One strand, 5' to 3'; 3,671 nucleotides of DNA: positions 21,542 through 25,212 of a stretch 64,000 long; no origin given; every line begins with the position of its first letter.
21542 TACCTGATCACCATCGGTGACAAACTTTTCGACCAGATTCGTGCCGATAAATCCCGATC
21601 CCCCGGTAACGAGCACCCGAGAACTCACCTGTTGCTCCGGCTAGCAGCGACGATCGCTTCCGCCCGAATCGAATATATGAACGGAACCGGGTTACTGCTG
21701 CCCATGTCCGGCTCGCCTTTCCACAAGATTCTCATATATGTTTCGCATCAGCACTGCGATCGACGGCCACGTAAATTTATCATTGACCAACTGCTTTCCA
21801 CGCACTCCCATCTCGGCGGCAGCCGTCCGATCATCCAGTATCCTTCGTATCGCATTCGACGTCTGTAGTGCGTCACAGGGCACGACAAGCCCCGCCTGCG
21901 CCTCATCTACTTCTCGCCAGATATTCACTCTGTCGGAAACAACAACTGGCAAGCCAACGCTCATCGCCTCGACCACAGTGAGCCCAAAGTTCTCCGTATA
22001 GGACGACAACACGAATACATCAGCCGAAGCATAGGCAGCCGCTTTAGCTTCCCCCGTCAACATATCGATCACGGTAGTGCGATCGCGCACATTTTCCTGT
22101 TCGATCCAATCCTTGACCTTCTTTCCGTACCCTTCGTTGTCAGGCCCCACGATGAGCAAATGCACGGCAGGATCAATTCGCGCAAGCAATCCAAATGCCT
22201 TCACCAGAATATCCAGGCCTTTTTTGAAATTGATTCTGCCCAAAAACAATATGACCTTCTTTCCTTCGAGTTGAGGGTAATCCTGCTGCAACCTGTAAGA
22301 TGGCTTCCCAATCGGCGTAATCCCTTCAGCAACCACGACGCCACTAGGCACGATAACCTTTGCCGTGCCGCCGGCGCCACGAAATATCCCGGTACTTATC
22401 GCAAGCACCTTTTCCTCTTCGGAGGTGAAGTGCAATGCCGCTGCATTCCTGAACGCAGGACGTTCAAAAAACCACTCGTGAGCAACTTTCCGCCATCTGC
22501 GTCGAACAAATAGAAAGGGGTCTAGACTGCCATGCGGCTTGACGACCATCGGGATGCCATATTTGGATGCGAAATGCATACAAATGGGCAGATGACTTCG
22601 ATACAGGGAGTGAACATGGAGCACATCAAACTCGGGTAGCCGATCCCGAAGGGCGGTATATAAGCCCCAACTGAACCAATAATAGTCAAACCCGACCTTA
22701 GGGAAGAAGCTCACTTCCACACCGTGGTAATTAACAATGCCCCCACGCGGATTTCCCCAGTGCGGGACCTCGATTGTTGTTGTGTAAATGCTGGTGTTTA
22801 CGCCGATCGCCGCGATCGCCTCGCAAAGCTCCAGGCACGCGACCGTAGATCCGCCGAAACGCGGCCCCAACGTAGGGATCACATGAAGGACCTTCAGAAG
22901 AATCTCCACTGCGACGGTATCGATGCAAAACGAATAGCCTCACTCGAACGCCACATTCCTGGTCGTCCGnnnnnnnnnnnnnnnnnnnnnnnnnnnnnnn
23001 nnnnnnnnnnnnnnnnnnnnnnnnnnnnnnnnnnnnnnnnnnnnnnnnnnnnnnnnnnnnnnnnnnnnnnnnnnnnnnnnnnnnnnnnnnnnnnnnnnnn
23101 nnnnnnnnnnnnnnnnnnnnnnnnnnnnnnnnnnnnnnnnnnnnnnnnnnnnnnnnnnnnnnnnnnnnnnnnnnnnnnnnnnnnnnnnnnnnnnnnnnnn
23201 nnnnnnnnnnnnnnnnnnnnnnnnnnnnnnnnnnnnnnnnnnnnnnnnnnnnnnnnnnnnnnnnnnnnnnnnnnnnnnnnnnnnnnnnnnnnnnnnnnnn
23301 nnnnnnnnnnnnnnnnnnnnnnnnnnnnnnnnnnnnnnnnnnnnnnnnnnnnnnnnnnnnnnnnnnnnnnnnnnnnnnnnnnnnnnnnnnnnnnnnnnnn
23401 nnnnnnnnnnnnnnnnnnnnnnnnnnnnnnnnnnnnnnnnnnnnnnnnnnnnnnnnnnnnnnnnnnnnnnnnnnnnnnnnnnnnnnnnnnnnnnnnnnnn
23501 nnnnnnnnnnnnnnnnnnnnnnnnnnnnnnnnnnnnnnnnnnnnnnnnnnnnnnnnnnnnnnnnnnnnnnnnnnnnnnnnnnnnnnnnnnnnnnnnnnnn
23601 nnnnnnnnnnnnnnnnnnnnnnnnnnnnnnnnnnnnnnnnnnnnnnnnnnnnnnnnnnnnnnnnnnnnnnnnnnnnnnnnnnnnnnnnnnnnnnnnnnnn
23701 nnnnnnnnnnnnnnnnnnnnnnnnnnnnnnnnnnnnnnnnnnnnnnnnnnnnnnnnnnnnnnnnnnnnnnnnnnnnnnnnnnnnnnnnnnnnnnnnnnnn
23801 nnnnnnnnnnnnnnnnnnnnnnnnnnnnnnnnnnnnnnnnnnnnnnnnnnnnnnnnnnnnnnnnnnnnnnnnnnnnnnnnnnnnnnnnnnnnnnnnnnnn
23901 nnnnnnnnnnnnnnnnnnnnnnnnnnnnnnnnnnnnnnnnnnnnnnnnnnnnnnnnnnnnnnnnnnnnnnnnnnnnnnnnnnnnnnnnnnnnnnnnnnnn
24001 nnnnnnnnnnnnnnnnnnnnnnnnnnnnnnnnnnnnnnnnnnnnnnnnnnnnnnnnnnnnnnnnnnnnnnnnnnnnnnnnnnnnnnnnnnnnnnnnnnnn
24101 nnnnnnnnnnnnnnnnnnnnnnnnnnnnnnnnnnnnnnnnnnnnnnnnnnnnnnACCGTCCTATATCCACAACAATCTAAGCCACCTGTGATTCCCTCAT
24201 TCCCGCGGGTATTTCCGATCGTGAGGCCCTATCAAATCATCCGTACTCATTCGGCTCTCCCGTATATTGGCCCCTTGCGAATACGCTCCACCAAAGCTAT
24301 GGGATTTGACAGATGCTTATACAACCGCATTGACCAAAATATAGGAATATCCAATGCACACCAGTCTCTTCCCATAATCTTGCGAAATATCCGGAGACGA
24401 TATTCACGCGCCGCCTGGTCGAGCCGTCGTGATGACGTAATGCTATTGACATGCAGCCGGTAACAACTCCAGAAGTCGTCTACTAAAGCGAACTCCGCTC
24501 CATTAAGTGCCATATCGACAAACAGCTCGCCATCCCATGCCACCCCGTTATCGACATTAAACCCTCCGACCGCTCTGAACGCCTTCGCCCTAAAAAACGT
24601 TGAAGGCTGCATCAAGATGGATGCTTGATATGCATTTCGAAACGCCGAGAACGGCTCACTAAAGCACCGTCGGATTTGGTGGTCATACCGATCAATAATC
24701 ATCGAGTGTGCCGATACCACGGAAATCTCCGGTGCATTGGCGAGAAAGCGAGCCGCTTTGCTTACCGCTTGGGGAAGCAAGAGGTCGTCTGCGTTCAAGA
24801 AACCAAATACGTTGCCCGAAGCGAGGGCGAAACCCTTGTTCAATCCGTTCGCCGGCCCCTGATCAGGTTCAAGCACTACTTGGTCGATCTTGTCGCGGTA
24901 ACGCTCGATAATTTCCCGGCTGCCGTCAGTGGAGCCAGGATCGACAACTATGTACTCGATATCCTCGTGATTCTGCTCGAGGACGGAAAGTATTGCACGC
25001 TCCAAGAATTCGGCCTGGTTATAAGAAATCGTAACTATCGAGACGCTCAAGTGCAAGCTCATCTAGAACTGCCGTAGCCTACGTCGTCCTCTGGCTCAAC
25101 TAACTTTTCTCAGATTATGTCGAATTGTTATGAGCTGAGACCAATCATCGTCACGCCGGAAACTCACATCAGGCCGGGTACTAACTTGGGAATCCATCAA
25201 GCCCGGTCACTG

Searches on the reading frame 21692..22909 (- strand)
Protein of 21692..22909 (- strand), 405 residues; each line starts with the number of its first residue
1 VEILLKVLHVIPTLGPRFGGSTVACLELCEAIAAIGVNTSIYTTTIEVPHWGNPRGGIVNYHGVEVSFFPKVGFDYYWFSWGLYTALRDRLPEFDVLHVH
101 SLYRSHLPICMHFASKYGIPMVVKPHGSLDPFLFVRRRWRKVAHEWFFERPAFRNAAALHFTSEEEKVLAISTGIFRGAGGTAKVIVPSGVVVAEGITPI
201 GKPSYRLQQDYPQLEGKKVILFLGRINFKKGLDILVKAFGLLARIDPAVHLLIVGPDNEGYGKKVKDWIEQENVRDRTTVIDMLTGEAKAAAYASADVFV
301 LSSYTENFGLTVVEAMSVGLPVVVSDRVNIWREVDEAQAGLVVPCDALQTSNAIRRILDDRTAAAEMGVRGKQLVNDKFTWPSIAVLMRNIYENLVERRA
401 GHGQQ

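Call 92: search_protein_families(library=pfam, proteins=[window:21692-22909:-], max_evalue=0.001)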
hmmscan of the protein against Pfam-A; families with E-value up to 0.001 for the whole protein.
window:21692-22909:- (405 aa): 6 families
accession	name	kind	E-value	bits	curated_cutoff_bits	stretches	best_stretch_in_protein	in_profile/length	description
PF00534.26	Glycos_transf_1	-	2.7e-34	118.6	26.4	1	211-373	9-171/172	Glycosyl transferases group 1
PF13692.12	Glyco_trans_1_4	-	1.5e-28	100.3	27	1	218-360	2-142/142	Glycosyl transferases group 1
PF20706.3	GT4-conflict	-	8.5e-17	61.6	26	1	209-383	189-380/385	Family 4 Glycosyltransferase in conflict systems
PF13579.12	Glyco_trans_4_4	-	4.8e-16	59.9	29.7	1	19-172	1-144/158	Glycosyl transferase 4-like domain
PF13439.12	Glyco_transf_4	-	1.3e-13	51.7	28.5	1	19-168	2-146/170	Glycosyltransferase Family 4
PF13524.12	Glyco_trans_1_2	-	4e-05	24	25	1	247-383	13-137/144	Glycosyl transferase-like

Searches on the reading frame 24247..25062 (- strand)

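Call 92: search_protein_families(library=pfam, proteins=[window:24247-25062:-], max_evalue=0.001)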
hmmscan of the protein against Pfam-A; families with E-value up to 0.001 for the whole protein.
window:24247-25062:- (271 aa): 3 families
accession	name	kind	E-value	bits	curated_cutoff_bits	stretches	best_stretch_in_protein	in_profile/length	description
PF00535.33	Glycos_transf_2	-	7.7e-27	94.7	23.3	1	8-158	1-160/168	Glycosyl transferase family 2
PF10111.15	Glyco_tranf_2_2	-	1.3e-07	31.9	27.3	1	14-191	9-206/276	Glycosyltransferase like family 2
PF13641.12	Glyco_tranf_2_3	-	0.0001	22.8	27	1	7-120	3-123/230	Glycosyltransferase like family 2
